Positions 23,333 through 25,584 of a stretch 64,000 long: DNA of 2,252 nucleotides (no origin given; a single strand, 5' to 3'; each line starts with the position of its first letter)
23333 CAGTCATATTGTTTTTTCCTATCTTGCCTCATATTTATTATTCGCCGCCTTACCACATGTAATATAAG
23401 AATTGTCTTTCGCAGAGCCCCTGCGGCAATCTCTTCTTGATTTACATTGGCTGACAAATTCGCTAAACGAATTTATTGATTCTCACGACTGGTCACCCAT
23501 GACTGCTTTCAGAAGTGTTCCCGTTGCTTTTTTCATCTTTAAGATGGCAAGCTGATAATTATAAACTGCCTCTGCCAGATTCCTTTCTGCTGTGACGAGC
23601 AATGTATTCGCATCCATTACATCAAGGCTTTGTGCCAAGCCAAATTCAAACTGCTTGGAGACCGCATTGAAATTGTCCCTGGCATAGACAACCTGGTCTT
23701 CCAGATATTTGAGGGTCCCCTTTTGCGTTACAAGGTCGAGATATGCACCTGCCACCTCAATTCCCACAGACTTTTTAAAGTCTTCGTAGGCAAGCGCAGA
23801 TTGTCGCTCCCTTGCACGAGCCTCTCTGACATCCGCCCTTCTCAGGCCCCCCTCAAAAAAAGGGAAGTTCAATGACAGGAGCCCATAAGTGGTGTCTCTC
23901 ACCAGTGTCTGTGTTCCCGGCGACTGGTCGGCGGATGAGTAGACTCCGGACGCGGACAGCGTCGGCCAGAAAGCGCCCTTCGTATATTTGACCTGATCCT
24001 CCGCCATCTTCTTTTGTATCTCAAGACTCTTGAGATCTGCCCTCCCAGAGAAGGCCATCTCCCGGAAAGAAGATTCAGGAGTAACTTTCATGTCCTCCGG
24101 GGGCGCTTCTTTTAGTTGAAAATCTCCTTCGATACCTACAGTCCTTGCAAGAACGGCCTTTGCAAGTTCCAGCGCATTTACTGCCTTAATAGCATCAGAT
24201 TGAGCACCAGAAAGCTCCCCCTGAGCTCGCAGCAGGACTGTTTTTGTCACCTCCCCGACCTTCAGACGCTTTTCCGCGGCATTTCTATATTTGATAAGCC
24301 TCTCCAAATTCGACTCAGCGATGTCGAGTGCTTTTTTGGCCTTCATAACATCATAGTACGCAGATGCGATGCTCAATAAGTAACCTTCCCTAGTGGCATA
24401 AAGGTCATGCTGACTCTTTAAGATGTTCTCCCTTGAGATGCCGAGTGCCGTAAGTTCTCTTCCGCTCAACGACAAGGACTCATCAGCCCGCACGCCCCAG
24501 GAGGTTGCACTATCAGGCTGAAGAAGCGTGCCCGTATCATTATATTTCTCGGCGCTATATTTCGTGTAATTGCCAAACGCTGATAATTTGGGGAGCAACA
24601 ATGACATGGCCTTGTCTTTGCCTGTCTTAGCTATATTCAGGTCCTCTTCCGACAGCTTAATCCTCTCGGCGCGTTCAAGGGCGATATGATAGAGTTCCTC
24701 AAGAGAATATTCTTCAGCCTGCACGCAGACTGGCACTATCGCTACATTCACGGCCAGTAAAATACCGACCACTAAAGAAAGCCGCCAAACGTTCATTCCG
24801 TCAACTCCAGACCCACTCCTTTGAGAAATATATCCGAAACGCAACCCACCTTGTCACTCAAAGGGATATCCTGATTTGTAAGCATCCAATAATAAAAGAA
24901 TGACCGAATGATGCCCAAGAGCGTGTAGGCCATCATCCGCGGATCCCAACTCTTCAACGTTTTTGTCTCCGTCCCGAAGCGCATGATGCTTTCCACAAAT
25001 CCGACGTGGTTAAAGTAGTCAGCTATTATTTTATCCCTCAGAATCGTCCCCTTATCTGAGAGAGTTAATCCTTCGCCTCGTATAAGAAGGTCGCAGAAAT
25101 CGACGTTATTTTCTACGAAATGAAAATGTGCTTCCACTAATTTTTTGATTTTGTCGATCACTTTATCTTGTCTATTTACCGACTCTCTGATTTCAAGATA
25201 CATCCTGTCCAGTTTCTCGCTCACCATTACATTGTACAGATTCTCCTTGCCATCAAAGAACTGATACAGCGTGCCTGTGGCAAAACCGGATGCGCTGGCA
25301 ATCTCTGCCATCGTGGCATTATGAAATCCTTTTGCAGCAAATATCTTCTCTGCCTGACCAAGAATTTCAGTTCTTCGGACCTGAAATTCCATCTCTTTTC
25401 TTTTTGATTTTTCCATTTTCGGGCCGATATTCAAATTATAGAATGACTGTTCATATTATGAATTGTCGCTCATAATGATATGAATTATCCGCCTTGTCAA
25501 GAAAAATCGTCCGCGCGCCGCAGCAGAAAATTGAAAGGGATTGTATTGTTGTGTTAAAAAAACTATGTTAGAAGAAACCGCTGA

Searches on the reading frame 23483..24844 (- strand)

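Call 22: search_protein_families(library=pfam, proteins=[window:23483-24844:-])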
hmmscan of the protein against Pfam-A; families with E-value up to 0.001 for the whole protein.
window:23483-24844:- (453 aa): 1 family
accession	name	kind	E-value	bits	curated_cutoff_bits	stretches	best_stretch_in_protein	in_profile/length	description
PF02321.23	OEP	-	2.2e-55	187.8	22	2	261-442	5-187/187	Outer membrane efflux protein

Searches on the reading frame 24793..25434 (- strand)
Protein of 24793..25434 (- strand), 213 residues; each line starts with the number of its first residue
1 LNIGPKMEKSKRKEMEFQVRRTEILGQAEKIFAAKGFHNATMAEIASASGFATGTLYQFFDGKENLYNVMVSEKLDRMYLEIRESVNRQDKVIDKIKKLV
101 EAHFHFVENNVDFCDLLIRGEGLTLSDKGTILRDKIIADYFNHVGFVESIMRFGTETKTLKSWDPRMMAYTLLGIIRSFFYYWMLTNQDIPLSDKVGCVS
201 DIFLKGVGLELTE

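Call 22: search_protein_families(library=pfam, proteins=[window:24793-25434:-])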
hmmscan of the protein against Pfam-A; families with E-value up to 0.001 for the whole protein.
window:24793-25434:- (213 aa): 2 families
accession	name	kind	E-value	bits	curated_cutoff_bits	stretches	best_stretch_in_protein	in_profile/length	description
PF00440.29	TetR_N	-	5e-13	49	24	1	24-68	1-45/47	Bacterial regulatory proteins, tetR family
PF08359.16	TetR_C_4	-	0.00029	21.4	21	1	72-204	2-131/133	YsiA-like protein, C-terminal region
